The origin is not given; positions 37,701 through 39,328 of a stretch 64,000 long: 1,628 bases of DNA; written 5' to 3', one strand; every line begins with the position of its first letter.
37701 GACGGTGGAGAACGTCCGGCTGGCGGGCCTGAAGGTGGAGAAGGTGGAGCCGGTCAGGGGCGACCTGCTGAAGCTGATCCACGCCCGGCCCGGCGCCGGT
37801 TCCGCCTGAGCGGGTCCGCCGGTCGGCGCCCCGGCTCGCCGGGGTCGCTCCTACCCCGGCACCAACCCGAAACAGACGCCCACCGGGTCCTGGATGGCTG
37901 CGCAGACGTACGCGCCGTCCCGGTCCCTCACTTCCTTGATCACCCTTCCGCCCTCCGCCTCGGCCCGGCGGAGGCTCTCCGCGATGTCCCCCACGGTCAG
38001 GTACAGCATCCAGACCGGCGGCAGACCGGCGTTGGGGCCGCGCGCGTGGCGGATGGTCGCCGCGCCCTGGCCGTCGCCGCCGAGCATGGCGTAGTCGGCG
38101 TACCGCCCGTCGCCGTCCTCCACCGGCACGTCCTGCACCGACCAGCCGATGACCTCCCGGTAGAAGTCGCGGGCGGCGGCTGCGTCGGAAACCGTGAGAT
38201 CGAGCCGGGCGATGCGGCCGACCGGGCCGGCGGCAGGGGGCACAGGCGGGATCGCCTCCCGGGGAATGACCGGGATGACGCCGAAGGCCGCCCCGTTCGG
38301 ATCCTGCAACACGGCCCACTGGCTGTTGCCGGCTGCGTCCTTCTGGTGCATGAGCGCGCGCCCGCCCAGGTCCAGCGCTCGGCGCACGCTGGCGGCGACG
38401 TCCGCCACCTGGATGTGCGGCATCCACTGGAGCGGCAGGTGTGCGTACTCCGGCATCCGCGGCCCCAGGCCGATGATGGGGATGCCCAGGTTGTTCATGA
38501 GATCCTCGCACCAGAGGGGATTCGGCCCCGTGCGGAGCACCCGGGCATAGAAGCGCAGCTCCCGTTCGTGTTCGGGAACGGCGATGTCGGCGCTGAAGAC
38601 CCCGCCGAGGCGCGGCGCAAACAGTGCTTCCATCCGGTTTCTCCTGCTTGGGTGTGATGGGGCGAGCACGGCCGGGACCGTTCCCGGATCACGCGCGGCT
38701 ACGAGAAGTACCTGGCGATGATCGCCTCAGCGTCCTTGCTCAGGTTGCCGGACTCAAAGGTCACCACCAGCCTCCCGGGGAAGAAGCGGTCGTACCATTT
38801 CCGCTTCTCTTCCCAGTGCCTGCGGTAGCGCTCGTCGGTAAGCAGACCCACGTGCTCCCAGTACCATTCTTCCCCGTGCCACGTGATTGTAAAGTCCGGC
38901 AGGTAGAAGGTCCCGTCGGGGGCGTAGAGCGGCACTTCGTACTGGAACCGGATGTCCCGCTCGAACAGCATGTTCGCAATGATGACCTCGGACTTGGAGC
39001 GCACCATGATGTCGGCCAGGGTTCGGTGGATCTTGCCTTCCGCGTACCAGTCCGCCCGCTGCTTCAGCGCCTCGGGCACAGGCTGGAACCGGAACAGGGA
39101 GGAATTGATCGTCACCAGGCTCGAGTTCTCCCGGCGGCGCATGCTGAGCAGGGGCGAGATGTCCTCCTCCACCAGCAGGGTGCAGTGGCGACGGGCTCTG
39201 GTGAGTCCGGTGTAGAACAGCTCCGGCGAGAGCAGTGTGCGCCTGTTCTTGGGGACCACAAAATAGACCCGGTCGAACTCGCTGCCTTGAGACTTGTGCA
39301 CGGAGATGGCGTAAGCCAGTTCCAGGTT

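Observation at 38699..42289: Large orphan helicase-nuclease fusion next to an IS: candidate single-protein defence or DNA-processing system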

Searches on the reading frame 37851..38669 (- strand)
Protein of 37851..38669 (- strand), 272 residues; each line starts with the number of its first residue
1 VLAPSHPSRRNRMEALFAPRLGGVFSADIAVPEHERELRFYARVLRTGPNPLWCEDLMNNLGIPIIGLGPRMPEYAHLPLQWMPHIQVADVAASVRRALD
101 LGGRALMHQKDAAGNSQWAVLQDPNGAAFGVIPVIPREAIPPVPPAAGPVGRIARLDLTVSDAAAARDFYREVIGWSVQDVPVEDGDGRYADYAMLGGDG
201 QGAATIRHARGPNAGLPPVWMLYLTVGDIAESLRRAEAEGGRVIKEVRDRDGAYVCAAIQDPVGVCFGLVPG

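Call 12: search_protein_families(library=pfam, proteins=[window:37851-38669:-], max_evalue=0.001)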
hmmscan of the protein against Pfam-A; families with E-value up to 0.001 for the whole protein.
window:37851-38669:- (272 aa): 3 families
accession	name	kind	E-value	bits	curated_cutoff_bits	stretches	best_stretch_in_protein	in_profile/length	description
PF18029.7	Glyoxalase_6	-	1.4e-17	64.7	23.6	2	160-269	6-105/106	Glyoxalase-like domain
PF00903.31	Glyoxalase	-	3.2e-15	57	20.6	1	152-265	1-117/121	Glyoxalase/Bleomycin resistance protein/Dioxygenase superfamily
PF22677.2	Ble-like_N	-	7.1e-05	22.9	24.5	1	156-180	5-29/41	Bleomycin resistance protein-like N-terminal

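Call 81: find_encoding_contigs(protein=window:37851-38669:-, flank=10000, max_places=6)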
Protein window:37851-38669:- (272 aa): no gene with exactly this product is on record in the collection.

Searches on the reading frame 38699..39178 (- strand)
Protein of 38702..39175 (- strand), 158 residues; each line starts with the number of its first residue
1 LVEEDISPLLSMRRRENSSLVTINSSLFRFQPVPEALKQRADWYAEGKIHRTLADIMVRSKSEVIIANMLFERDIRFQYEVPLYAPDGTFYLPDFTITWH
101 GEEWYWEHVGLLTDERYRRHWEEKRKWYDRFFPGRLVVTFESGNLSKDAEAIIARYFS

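Call 20: search_protein_families(library=pfam, proteins=[window:38702-39175:-], max_evalue=10)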
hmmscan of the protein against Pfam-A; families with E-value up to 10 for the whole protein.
seq(158 aa): 0 families

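Call 21: search_solved_structures(query=window:38702-39175:-, max_evalue=10)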
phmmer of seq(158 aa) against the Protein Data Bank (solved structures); distinct sequences matched with E-value up to 10: 11.
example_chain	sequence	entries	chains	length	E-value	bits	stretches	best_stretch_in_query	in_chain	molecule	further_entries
8afz_B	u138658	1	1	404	0.038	17.2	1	32-114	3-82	Sorting nexin-5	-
5tgh_A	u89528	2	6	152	0.53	13.5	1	55-114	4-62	Sorting nexin-5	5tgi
5tgj_A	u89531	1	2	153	0.53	13.5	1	55-114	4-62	Sorting nexin-5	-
6n5z_A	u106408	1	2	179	0.57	13.4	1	55-114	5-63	Sorting nexin-5,Semaphorin-4C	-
5tp1_A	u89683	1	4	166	0.58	13.4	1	55-112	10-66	Sorting nexin-5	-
5wy2_A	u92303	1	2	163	0.58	13.4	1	55-112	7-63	Sorting nexin-5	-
6n5x_A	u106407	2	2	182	0.64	13.3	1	55-114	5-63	Sorting nexin-5,Cation-independent mannose-6-phosphate receptor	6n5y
3hpb_A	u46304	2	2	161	0.79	13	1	55-112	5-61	Snx5 protein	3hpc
3fzx_A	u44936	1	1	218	1.2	12.4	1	90-120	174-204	Putative exported protein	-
6ijj_6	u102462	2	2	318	1.2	12.4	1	109-135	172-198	Lhca6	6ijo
4fvs_A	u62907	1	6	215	1.6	12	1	95-119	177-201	putative lipoprotein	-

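Call 49: predict_structure(alignment_id=A2)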
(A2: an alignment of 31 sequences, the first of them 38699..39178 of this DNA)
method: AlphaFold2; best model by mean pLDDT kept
length: 159 residues; sequences in the alignment: 31
mean_pLDDT: 76.2   pTM: 0.66
mean pLDDT of the five models: 76.2, 74.2, 73.6, 72.3, 70.9
residues with pLDDT >= 90: 65; 70-90: 34; 50-70: 36; < 50: 24
segments of 3 or more residues with pLDDT < 50: 1-22
pLDDT, mean of each block of 10 residues (from residue 1): 38 41 52 60 56 56 82 88 92 94 96 90 97 97 89 94
secondary structure, 60 per line:
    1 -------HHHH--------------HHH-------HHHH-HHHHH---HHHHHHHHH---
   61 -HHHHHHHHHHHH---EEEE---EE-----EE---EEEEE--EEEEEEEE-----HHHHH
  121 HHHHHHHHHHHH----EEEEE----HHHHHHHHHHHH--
elements in order: H8-11 H36-39 H41-45 H49-57 H62-73 E77-80 E96-100 E103-110 H116-132 E137-141 H146-157
